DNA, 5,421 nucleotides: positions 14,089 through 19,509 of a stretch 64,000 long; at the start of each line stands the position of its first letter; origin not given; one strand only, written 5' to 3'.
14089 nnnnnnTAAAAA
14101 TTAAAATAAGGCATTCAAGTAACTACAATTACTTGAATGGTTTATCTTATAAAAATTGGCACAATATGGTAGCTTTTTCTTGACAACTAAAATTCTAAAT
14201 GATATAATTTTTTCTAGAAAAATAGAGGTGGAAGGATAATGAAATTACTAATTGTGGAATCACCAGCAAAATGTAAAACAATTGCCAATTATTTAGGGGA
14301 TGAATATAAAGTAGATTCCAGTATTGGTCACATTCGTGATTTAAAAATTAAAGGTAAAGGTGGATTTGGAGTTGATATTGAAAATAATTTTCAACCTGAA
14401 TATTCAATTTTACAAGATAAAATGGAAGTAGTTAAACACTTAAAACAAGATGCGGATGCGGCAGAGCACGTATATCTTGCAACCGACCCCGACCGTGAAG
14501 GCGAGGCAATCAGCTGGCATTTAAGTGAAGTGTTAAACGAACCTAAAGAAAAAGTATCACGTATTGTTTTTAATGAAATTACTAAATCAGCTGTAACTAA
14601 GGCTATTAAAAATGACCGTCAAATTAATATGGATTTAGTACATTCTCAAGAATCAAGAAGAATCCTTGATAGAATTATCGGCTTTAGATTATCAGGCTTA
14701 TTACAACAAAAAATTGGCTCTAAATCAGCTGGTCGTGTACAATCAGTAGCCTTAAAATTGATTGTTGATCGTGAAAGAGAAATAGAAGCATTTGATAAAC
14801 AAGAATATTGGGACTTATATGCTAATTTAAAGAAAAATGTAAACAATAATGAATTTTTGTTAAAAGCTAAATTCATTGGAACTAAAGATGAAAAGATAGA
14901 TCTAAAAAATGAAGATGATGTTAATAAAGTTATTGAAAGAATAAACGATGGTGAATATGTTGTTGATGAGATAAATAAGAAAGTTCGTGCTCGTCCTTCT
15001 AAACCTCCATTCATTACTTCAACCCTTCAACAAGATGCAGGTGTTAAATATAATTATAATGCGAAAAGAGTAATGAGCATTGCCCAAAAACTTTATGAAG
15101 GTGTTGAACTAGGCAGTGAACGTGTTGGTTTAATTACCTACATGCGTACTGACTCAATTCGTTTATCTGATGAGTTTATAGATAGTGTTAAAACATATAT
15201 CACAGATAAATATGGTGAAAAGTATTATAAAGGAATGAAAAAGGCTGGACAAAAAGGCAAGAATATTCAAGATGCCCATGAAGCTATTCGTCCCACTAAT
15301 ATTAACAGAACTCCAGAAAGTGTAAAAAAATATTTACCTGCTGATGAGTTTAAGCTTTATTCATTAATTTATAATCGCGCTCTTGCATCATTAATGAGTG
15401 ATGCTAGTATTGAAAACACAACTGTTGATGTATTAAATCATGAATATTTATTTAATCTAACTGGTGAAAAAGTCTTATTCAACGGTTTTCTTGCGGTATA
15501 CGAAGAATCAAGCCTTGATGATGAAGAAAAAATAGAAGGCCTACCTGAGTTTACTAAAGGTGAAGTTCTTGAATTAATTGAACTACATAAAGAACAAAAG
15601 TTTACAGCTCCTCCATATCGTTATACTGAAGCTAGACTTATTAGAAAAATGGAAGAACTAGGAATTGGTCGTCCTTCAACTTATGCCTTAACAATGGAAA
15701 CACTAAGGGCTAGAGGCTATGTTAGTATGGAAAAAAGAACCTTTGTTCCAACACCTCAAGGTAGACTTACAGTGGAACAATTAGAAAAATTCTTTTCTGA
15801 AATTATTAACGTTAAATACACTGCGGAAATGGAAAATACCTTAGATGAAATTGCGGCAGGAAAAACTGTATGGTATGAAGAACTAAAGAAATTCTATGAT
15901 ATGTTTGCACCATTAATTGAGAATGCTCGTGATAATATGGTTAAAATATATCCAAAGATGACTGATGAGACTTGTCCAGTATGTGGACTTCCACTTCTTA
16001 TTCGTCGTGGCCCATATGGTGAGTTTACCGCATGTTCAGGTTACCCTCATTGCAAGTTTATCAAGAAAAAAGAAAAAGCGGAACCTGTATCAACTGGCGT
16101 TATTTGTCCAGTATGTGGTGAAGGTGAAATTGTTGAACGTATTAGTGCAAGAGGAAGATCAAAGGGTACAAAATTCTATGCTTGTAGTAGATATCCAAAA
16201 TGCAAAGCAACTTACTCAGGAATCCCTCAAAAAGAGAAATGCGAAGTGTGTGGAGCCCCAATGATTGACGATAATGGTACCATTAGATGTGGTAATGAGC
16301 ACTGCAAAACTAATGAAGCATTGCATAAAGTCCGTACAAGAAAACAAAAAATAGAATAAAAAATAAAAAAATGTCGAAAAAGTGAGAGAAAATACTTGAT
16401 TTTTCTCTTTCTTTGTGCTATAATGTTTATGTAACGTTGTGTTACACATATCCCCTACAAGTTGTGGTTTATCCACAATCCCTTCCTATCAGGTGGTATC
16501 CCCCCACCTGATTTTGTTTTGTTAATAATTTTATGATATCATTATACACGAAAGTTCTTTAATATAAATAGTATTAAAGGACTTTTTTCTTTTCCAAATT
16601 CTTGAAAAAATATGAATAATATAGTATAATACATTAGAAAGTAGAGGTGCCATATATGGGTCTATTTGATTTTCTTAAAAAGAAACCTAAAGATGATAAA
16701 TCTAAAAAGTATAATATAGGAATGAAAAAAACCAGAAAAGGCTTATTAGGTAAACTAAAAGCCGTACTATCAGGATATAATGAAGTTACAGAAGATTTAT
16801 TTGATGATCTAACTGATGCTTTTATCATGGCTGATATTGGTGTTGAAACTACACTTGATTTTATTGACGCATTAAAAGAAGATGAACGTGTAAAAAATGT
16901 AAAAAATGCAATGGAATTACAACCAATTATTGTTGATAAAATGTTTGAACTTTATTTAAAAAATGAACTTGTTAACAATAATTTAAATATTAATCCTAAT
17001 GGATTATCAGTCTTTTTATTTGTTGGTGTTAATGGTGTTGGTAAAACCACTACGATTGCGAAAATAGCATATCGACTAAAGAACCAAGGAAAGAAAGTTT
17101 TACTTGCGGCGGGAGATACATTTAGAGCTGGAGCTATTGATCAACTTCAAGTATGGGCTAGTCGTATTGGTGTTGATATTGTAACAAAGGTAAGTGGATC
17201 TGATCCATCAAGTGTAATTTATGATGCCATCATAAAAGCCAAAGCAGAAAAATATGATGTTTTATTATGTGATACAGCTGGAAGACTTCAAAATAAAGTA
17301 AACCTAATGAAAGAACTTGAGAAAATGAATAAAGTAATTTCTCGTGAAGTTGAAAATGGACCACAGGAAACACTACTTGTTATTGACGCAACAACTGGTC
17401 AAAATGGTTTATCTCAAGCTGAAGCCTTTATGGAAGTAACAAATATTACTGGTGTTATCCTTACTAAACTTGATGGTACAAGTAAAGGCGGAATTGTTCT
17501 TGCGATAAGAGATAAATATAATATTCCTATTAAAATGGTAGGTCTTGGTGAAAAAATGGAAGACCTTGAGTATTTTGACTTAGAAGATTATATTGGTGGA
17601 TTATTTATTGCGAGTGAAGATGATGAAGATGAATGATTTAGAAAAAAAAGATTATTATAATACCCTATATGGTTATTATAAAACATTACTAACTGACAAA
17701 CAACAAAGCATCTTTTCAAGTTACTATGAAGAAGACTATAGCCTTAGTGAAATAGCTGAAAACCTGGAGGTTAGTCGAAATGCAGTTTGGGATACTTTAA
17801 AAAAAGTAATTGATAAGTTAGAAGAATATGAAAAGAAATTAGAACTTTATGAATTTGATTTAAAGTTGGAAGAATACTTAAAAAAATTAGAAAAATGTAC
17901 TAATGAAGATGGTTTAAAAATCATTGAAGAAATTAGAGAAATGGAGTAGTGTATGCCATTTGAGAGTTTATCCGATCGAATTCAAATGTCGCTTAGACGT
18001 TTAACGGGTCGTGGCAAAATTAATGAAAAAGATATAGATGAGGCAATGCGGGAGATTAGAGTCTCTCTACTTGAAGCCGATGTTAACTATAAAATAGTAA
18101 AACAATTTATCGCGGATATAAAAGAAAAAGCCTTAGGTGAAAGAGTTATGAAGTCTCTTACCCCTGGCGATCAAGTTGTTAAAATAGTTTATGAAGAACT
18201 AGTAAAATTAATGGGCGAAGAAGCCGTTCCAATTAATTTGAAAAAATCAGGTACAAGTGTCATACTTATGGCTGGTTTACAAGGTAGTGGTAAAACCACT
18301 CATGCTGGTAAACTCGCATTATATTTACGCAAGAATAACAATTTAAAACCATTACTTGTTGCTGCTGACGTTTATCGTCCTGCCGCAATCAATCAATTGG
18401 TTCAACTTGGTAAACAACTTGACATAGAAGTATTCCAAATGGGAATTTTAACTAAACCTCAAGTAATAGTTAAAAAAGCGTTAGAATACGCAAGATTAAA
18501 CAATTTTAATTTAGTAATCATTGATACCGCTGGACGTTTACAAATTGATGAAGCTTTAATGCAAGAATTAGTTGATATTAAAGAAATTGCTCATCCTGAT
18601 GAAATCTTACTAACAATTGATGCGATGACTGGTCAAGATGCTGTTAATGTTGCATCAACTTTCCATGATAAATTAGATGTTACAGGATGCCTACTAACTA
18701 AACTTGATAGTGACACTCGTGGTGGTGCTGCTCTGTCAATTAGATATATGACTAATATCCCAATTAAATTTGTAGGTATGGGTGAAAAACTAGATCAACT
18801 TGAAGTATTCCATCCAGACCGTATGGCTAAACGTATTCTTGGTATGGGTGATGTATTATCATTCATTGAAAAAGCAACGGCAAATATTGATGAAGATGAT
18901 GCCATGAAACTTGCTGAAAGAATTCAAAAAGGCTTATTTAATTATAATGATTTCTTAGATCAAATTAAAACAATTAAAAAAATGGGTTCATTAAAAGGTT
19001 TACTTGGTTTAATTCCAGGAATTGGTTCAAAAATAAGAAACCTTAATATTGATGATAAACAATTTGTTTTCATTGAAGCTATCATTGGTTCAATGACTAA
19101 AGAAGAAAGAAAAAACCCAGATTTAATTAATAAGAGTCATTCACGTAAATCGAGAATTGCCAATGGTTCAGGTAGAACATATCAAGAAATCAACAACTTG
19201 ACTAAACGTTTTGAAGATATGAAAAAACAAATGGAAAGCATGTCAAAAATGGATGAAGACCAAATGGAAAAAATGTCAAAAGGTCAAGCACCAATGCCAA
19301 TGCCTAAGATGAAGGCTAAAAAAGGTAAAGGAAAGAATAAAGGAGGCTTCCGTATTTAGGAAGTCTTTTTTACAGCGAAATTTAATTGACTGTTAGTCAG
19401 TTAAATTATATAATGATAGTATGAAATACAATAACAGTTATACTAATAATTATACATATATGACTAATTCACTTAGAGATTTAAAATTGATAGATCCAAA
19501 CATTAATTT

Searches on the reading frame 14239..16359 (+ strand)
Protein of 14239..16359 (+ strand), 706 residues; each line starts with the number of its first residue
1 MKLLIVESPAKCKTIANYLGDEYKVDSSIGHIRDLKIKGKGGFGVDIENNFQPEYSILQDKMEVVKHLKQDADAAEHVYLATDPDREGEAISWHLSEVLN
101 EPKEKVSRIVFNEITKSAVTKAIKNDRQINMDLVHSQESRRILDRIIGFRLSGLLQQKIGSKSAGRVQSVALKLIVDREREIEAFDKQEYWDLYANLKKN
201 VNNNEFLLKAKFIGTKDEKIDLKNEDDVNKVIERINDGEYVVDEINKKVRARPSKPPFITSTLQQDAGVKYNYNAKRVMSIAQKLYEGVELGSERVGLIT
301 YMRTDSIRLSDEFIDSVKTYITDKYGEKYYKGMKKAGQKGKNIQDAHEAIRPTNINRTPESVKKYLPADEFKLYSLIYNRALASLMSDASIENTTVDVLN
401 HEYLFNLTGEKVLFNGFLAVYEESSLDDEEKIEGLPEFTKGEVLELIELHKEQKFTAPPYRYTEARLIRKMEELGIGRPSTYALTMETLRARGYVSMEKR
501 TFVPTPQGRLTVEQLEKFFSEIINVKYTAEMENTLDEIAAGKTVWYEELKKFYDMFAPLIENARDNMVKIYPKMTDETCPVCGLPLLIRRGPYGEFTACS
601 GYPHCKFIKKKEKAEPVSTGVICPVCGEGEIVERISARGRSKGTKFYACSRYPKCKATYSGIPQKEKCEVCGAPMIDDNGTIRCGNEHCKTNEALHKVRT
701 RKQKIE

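Call 82: search_protein_families(library=pfam, proteins=[window:14239-16359:+], max_evalue=0.00001)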
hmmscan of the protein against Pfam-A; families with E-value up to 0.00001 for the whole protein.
window:14239-16359:+ (706 aa): 3 families
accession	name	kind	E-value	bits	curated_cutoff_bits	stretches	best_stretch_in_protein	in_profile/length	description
PF01131.25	Topoisom_bac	-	3.4e-120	402.2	35.1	1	129-546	2-407/411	DNA topoisomerase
PF01396.24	Zn_ribbon_Top1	-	2e-22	79.1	32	2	576-613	1-38/39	Topoisomerase DNA binding C4 zinc finger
PF01751.28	Toprim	-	2e-20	73.2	23.1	1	3-114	2-96/96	Toprim domain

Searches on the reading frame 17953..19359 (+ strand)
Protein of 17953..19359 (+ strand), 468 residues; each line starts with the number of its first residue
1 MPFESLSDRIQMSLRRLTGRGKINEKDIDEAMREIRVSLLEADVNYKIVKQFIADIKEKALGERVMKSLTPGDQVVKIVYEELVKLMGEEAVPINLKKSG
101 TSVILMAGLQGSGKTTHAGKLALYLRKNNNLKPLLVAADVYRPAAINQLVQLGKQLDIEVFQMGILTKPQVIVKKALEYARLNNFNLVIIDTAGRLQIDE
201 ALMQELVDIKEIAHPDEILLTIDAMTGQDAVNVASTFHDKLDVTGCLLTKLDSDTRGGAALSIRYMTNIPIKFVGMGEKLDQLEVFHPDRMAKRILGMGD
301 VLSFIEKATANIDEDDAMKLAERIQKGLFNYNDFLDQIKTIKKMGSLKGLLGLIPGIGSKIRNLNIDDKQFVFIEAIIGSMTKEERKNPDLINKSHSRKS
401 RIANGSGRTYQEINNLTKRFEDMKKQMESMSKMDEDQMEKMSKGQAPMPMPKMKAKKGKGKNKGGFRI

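Call 82: search_protein_families(library=pfam, proteins=[window:17953-19359:+], max_evalue=0.00001)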
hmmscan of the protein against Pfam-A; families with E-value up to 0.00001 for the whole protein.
window:17953-19359:+ (468 aa): 3 families
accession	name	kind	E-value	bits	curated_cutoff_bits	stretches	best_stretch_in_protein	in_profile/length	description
PF00448.28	SRP54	-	5.6e-73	245.2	22.7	1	102-297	2-196/196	SRP54-type protein, GTPase domain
PF02978.25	SRP_SPB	-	1.4e-30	106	27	1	329-427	2-91/91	Signal peptide binding domain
PF02881.24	SRP54_N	-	1.2e-22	80.4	22.4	1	6-83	1-75/75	SRP54-type protein, helical bundle domain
